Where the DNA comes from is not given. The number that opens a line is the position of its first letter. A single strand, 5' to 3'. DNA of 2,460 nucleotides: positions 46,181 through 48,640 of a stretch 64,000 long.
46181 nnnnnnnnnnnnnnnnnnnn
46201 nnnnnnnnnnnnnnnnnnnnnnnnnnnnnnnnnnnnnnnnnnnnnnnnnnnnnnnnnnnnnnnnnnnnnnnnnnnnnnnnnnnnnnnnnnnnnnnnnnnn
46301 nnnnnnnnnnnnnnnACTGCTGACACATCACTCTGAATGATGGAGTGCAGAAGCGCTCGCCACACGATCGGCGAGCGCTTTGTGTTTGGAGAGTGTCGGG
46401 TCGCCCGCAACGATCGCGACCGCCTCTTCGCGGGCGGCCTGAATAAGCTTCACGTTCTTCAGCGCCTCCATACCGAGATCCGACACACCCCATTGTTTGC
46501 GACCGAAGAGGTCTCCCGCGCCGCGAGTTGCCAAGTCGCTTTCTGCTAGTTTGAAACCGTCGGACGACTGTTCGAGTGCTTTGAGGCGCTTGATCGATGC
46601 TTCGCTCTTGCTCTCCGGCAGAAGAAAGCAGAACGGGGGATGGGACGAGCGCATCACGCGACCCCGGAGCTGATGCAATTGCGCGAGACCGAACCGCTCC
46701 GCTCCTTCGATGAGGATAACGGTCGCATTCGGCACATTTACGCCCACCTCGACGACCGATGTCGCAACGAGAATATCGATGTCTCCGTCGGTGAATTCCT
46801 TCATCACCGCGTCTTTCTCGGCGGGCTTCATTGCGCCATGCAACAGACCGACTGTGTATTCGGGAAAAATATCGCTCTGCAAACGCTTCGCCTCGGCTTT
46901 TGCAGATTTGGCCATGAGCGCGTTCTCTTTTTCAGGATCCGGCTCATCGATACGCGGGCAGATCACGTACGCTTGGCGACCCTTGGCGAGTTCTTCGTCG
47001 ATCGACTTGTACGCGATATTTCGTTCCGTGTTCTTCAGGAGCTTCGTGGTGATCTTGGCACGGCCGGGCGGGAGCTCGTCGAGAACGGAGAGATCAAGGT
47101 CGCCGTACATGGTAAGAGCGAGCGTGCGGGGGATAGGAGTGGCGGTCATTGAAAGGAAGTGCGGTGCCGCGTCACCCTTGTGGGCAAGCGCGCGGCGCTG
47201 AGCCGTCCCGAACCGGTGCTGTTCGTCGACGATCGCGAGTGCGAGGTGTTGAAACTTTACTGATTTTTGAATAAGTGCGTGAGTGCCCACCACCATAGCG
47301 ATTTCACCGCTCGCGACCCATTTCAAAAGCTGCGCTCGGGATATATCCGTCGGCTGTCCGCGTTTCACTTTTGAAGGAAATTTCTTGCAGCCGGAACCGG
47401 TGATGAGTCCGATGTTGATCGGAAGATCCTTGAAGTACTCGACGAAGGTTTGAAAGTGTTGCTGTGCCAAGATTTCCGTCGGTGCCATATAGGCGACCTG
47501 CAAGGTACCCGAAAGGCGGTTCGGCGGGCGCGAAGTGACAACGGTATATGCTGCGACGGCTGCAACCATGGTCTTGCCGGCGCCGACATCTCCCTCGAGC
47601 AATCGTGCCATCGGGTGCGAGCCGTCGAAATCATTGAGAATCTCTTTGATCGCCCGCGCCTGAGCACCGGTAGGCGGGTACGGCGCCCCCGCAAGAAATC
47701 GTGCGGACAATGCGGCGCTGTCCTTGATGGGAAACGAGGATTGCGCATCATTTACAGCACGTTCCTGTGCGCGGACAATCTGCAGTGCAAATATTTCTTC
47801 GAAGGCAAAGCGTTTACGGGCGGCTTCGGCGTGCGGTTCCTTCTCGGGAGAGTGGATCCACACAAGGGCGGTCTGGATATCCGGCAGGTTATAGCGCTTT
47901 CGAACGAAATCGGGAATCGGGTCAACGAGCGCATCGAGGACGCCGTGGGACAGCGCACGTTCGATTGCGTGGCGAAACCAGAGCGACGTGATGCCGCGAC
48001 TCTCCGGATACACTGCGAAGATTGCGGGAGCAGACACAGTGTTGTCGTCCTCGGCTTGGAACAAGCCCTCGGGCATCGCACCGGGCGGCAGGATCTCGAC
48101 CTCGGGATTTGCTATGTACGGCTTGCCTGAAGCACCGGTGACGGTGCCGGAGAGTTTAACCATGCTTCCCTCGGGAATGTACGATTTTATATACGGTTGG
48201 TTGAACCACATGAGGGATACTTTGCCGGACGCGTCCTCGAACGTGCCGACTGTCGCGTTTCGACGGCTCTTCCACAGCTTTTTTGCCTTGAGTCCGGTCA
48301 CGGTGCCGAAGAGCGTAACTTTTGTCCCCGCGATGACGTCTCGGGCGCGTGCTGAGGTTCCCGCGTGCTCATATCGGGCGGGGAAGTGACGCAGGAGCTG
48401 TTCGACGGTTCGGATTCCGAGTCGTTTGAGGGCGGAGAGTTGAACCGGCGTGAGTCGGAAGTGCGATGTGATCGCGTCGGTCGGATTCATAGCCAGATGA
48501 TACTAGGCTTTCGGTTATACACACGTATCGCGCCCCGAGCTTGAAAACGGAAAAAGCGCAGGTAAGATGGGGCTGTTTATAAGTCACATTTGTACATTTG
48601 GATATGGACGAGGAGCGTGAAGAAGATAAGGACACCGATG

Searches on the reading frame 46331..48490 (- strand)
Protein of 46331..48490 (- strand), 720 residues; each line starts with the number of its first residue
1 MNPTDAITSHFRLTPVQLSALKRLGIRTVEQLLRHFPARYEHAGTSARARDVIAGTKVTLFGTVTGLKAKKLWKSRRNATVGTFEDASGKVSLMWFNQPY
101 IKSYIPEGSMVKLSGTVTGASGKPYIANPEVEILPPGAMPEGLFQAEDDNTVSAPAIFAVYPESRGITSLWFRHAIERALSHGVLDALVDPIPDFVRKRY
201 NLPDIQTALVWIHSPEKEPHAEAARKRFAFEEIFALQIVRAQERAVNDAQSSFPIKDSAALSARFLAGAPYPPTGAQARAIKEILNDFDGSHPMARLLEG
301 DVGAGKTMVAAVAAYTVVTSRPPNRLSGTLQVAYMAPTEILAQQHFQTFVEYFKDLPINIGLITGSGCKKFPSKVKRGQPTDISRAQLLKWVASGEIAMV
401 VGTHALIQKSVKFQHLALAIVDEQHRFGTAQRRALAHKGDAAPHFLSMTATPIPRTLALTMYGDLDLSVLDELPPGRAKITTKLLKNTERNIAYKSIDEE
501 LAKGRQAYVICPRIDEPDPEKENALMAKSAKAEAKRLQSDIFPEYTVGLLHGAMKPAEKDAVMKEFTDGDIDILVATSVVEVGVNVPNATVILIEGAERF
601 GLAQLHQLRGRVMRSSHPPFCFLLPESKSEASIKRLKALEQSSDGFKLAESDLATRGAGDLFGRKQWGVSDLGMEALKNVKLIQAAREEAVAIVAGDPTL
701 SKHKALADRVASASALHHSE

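Call 44: search_protein_families(library=pfam, proteins=[window:46331-48490:-], max_evalue=0.00001)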
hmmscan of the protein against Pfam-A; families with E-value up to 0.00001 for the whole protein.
window:46331-48490:- (720 aa): 6 families
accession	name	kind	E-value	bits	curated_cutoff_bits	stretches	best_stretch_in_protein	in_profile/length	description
PF00270.35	DEAD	-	5.8e-20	72.1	26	1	276-457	3-164/167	DEAD/DEAH box helicase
PF00271.37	Helicase_C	-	2.5e-18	66.8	23.5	1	498-615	7-109/110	Helicase conserved C-terminal domain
PF17191.10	RecG_wedge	-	1.2e-15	57.9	23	1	20-134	15-128/162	RecG wedge domain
PF04851.21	ResIII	-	7e-11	42.7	22.5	1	275-452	6-162/164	Type III restriction enzyme, res subunit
PF19833.4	RecG_dom3_C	-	1.3e-08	35.2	26.8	1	643-703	2-64/87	ATP-dependent DNA helicase RecG, domain 3, C-terminal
PF01336.31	tRNA_anti-codon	-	2.3e-07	31.1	27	1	58-134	1-75/75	OB-fold nucleic acid binding domain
